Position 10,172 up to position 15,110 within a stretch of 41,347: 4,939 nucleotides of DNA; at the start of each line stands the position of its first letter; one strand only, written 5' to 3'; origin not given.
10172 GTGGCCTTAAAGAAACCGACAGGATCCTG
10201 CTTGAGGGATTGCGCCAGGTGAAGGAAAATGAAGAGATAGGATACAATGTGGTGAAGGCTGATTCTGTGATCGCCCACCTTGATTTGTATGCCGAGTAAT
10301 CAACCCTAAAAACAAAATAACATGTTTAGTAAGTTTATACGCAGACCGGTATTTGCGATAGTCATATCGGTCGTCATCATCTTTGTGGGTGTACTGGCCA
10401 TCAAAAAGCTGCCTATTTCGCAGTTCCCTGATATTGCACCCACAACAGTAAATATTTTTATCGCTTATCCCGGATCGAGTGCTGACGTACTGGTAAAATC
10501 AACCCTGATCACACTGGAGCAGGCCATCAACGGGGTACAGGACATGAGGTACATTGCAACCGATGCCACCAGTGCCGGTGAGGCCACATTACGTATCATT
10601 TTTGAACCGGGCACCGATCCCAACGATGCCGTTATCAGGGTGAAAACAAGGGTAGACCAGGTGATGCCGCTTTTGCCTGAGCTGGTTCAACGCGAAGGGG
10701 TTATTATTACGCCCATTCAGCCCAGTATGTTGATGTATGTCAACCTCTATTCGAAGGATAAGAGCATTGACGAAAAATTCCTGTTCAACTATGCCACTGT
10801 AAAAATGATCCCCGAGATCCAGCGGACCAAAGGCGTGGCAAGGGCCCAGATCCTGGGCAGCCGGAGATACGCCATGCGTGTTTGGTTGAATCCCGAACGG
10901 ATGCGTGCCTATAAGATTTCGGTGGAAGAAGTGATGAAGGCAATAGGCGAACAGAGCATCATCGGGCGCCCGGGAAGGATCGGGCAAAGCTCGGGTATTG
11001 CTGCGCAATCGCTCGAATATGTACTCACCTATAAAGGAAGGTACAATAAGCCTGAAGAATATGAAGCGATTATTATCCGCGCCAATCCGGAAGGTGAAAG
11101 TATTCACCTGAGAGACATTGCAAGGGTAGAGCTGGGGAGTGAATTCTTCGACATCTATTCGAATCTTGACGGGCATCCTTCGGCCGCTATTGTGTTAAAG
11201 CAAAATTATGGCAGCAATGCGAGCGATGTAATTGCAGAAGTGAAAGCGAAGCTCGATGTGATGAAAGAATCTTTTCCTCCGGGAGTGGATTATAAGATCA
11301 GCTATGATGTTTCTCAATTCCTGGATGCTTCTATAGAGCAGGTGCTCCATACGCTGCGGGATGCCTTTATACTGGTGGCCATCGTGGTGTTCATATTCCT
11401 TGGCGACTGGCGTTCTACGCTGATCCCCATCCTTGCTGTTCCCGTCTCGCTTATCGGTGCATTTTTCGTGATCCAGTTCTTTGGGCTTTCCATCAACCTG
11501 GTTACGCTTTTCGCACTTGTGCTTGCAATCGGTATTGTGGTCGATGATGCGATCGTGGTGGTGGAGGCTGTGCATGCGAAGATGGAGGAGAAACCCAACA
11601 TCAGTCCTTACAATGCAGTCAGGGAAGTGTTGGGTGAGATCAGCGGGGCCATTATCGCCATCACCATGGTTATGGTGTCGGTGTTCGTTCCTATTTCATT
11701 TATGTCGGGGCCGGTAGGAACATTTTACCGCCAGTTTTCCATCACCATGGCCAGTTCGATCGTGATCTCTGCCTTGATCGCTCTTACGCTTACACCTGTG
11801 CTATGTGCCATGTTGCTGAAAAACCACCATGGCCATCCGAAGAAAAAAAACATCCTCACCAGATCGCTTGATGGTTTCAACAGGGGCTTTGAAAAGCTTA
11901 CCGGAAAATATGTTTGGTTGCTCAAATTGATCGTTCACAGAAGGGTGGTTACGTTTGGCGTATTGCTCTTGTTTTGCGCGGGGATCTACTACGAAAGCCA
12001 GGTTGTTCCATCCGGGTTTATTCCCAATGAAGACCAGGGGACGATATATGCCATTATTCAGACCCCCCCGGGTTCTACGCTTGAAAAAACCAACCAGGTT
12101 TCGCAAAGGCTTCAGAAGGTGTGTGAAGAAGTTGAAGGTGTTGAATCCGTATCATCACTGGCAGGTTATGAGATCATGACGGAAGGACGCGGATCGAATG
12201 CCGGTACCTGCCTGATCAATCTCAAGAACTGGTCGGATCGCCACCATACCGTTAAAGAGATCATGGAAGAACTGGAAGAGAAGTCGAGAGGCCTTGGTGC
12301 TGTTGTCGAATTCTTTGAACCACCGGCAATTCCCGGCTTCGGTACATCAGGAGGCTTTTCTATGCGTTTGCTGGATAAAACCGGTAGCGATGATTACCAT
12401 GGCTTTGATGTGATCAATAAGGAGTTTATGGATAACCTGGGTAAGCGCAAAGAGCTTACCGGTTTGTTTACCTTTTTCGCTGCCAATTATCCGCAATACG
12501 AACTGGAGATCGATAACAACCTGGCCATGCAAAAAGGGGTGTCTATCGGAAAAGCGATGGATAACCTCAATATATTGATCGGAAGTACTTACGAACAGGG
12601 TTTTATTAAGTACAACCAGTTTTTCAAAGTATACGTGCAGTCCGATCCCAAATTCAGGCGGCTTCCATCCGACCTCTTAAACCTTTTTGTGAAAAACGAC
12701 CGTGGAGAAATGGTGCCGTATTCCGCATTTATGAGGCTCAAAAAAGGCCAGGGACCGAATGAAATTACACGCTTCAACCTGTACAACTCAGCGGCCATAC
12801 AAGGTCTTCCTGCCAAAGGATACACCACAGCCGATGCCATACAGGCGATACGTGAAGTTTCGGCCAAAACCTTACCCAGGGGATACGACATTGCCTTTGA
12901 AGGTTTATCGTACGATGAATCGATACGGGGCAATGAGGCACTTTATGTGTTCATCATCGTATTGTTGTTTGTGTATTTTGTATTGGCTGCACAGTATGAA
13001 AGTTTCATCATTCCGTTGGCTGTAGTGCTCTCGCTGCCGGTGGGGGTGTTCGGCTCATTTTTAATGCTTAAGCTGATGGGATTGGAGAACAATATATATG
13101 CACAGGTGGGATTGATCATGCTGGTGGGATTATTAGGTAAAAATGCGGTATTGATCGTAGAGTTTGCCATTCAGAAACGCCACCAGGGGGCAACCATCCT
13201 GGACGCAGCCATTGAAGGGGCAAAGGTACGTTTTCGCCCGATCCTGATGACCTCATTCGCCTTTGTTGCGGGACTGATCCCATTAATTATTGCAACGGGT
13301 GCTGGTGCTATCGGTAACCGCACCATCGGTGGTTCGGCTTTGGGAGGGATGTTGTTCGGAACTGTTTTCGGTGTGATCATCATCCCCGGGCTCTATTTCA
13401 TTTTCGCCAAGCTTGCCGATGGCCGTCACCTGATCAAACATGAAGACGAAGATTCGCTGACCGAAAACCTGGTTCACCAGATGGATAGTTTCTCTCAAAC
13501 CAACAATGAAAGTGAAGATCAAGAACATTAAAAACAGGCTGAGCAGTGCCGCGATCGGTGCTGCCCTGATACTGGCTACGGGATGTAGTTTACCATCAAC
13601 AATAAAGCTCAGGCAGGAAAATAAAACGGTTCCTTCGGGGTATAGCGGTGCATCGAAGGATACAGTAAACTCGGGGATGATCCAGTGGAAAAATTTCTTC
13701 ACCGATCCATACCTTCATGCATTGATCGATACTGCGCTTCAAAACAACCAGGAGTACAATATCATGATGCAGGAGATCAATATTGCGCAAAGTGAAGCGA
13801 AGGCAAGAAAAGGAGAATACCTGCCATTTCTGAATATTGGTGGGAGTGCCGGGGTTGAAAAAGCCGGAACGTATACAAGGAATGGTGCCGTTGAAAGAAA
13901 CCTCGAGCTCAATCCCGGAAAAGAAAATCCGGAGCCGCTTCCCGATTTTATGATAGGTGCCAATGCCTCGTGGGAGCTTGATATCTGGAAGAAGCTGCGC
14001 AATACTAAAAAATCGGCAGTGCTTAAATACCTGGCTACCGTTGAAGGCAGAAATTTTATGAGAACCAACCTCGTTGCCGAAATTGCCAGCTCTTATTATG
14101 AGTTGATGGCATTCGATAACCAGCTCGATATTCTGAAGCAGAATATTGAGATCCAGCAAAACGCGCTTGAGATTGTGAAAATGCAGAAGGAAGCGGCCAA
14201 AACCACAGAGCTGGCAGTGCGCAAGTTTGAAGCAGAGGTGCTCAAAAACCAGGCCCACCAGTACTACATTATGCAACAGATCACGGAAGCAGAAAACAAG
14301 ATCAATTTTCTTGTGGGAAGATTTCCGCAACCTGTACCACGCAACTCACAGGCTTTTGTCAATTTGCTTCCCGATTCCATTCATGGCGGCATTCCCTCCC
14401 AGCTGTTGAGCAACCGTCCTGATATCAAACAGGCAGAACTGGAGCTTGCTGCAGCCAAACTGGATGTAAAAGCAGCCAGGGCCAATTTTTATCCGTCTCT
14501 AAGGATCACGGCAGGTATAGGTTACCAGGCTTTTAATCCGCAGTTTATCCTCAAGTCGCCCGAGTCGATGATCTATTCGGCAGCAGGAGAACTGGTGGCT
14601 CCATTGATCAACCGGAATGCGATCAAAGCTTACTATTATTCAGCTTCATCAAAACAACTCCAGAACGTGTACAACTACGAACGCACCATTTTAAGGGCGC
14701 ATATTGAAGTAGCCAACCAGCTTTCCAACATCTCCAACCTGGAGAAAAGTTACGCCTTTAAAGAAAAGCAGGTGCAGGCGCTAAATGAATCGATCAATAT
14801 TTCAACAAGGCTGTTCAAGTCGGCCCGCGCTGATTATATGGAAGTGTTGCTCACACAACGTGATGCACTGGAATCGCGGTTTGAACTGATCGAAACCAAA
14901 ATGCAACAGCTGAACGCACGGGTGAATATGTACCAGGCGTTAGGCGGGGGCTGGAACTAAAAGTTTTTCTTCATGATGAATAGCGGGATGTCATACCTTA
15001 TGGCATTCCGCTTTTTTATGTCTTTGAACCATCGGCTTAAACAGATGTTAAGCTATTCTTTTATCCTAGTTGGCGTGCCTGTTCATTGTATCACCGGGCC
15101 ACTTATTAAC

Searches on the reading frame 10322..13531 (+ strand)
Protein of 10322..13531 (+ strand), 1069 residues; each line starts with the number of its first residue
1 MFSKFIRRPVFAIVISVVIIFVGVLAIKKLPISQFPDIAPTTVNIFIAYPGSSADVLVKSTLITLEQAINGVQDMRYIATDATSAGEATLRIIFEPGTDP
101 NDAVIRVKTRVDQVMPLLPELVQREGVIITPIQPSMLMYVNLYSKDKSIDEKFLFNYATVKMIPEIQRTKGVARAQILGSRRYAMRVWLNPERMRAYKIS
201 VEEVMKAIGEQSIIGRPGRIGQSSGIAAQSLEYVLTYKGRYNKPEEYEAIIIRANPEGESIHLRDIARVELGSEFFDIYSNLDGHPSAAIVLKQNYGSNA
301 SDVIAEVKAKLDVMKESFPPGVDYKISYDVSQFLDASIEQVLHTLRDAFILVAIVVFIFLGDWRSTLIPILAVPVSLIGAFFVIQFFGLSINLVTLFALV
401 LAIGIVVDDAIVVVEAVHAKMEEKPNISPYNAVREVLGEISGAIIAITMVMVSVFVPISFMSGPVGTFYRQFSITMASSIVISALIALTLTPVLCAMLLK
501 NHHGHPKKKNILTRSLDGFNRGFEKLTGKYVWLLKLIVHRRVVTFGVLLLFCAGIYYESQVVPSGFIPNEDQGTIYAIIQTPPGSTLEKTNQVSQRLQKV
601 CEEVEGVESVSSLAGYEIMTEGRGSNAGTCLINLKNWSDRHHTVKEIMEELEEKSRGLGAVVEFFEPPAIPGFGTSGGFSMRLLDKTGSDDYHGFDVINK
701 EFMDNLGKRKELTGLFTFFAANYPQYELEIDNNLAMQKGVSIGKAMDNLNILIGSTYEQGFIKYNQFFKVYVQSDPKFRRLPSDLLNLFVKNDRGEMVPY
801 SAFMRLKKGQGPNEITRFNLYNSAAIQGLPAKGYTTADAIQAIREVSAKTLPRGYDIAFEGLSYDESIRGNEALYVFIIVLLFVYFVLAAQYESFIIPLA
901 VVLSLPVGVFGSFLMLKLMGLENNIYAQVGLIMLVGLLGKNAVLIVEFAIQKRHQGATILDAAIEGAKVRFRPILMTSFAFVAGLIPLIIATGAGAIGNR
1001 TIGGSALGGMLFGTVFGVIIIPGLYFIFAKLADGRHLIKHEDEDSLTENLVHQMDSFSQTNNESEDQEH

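Call 11: search_protein_families(library=pfam, proteins=[window:10322-13531:+], max_evalue=0.001)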
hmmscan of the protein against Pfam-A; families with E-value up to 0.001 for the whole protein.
window:10322-13531:+ (1069 aa): 2 families
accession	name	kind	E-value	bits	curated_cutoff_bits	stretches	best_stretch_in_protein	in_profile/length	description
PF00873.25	ACR_tran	-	2.4e-288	959.6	28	1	1-1028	1-1020/1021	AcrB/AcrD/AcrF family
PF03176.21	MMPL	-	1.3e-08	34.6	20.5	1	347-507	151-311/333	MMPL family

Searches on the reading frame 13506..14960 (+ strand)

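Call 11: search_protein_families(library=pfam, proteins=[window:13506-14960:+], max_evalue=0.001)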
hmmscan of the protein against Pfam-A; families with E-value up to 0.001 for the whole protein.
window:13506-14960:+ (484 aa): 1 family
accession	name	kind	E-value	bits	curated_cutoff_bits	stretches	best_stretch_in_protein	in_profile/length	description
PF02321.23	OEP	-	3.2e-42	144.9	22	2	298-480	6-187/187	Outer membrane efflux protein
